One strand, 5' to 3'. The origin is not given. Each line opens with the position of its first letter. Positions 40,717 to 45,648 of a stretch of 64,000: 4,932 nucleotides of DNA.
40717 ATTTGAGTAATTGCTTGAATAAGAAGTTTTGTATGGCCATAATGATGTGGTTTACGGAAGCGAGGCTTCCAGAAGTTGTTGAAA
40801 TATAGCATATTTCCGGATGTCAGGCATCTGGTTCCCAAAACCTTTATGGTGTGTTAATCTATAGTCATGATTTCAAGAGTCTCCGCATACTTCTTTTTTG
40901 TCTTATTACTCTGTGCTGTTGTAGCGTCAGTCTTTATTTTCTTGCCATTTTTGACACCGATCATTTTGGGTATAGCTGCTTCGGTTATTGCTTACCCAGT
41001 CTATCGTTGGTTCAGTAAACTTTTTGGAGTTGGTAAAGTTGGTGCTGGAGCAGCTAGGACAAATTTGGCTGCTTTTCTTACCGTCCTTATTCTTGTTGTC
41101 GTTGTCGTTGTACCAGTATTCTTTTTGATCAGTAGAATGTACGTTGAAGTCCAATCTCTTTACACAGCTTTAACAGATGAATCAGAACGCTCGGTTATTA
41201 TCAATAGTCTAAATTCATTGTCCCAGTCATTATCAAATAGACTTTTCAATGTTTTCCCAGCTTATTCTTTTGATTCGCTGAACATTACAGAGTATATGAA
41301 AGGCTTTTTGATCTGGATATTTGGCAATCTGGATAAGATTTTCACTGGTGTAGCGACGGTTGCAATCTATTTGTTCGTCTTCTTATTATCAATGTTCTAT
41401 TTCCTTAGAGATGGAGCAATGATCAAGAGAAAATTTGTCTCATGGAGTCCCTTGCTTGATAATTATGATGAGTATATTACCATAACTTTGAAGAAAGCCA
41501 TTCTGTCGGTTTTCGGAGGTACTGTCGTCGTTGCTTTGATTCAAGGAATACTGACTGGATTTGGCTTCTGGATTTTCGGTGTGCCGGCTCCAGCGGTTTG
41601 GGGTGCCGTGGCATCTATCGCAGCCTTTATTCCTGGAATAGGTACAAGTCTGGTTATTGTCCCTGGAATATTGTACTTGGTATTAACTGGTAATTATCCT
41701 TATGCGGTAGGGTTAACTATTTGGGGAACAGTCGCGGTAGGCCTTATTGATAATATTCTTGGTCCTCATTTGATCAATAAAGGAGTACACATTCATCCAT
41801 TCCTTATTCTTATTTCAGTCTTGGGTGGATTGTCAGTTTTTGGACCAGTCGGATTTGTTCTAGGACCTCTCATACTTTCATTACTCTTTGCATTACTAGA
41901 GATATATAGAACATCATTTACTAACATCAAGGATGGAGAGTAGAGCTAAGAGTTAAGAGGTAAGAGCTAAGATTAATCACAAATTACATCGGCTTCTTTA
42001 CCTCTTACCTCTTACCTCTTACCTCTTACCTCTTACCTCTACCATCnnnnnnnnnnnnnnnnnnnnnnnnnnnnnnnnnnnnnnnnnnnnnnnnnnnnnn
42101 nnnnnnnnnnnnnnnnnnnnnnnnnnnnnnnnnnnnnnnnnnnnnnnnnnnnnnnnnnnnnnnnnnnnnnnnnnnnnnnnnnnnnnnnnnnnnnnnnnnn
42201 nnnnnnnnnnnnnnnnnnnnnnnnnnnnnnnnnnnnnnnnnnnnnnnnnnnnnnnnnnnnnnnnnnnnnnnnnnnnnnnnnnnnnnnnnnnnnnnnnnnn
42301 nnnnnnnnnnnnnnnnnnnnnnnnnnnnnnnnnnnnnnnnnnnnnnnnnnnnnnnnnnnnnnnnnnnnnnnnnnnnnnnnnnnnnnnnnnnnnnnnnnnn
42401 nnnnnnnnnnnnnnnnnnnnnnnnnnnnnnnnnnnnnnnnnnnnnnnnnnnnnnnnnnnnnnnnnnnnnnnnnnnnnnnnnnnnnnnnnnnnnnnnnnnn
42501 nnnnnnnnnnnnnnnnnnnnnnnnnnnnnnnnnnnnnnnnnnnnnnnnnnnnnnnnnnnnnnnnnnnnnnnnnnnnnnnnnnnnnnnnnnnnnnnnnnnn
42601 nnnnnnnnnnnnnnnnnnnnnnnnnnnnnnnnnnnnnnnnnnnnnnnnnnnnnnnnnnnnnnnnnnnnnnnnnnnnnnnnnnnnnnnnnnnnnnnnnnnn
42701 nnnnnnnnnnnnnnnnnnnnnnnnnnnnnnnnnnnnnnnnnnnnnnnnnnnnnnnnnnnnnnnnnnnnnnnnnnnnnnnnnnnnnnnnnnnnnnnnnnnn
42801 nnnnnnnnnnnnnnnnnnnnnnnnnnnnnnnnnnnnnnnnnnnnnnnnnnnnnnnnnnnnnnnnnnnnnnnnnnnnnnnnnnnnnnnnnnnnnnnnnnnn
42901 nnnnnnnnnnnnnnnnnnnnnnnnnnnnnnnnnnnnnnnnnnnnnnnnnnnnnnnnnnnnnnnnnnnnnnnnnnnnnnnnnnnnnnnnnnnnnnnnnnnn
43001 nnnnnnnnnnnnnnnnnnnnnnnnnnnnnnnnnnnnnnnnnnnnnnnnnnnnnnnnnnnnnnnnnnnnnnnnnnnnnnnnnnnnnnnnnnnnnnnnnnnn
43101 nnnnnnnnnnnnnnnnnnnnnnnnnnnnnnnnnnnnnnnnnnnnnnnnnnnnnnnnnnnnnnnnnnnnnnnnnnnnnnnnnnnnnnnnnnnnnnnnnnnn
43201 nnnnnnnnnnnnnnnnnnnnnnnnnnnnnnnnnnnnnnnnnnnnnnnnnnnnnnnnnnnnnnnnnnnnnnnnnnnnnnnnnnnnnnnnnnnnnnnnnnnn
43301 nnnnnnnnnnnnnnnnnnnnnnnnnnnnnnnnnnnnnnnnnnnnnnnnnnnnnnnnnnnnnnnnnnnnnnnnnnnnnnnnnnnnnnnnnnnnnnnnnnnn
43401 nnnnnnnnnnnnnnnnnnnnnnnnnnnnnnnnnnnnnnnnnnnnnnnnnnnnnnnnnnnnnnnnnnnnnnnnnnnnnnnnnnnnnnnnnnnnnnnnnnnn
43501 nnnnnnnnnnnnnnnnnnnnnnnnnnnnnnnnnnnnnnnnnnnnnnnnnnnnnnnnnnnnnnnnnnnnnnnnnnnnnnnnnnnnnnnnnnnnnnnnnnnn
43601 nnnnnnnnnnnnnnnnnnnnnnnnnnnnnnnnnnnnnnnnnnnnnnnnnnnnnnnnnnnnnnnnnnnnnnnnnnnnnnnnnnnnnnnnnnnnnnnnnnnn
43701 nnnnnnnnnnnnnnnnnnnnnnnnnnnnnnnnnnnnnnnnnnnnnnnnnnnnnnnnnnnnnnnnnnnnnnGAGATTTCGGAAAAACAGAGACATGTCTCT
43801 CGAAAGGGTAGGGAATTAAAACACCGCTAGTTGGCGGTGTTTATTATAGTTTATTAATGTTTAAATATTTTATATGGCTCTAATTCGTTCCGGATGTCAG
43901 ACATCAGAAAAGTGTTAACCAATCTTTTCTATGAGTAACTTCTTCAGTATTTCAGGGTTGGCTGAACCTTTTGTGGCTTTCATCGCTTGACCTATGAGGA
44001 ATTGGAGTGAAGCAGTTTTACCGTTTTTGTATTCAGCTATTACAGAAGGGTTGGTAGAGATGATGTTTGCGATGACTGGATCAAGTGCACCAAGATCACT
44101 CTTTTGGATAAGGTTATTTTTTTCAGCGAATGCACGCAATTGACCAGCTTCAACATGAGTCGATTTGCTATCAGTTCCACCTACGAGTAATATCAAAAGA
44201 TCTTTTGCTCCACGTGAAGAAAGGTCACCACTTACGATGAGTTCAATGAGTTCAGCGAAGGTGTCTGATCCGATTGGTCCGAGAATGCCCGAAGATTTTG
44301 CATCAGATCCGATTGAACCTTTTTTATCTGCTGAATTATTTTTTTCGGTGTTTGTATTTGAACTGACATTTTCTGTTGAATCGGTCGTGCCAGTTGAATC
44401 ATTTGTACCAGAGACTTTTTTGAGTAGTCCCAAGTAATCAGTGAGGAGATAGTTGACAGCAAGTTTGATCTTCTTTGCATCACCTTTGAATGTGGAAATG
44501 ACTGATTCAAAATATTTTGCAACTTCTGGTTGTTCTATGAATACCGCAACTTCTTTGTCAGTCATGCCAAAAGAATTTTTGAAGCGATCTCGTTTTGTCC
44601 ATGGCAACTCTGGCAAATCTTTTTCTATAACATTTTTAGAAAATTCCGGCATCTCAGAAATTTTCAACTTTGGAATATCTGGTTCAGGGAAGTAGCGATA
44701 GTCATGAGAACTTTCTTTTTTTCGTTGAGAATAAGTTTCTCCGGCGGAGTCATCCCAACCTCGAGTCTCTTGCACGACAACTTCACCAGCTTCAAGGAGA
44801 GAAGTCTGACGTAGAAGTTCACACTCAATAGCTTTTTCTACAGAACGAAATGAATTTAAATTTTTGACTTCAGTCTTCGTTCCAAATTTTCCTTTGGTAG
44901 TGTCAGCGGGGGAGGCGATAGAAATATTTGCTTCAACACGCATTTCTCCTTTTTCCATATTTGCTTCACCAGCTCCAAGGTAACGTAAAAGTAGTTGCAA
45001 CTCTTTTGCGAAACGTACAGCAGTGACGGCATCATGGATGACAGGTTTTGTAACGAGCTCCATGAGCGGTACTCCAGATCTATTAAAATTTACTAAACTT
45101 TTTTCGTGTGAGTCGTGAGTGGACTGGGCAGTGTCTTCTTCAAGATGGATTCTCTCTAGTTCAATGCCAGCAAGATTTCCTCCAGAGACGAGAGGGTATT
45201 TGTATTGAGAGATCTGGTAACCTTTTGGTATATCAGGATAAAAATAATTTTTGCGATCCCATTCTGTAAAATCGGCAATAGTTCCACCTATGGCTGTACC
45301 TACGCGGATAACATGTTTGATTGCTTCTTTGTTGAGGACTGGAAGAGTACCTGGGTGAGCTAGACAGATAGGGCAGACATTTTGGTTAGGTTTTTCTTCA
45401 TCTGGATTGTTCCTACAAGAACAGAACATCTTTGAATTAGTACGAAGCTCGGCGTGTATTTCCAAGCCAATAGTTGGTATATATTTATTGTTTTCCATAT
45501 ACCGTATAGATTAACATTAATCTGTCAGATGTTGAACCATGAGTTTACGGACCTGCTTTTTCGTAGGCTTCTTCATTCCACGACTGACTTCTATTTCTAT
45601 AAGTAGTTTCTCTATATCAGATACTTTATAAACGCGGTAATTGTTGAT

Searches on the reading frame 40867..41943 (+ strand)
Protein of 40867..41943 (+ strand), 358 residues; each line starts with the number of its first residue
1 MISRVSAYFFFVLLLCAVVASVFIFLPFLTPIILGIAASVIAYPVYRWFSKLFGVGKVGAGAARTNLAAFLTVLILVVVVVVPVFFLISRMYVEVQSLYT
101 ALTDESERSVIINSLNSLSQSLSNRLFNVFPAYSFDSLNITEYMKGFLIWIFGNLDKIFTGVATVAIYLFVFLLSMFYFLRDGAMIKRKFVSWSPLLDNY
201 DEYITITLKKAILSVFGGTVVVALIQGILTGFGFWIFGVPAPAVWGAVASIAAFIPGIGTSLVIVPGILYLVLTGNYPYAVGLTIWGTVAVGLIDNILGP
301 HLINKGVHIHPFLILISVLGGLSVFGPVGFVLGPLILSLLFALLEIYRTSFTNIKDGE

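Call 40: search_protein_families(library=pfam, proteins=[window:40867-41943:+], max_evalue=0.0001)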
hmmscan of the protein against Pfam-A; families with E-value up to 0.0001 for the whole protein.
window:40867-41943:+ (358 aa): 1 family
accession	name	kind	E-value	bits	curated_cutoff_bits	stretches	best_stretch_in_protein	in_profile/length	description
PF01594.21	AI-2E_transport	-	1.1e-51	176.4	34.3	1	10-347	4-326/327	AI-2E family transporter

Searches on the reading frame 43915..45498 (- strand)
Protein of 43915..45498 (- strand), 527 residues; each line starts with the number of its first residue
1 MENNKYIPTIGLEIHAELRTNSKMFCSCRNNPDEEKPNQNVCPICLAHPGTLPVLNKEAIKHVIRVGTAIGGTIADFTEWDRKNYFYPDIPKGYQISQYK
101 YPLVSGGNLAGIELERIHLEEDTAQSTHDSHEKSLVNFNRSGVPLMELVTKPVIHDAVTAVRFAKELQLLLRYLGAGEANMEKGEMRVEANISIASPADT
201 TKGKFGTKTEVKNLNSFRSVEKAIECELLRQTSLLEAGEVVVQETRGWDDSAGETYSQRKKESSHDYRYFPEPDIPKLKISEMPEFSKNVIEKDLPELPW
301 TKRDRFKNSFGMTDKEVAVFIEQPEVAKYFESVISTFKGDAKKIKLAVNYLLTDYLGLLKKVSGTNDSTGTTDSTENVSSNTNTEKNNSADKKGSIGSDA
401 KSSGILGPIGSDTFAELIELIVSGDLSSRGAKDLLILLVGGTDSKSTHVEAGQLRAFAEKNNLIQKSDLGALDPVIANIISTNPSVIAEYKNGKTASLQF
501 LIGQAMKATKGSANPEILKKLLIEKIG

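Call 40: search_protein_families(library=pfam, proteins=[window:43915-45498:-], max_evalue=0.0001)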
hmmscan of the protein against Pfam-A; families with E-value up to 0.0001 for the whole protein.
window:43915-45498:- (527 aa): 2 families
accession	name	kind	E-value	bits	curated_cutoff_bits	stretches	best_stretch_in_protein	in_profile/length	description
PF02934.20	GatB_N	-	8e-105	350.4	23.4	1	9-282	2-273/277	GatB/GatE catalytic domain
PF02637.23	GatB_Yqey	-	2.4e-25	89.6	27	1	408-526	39-148/148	GatB domain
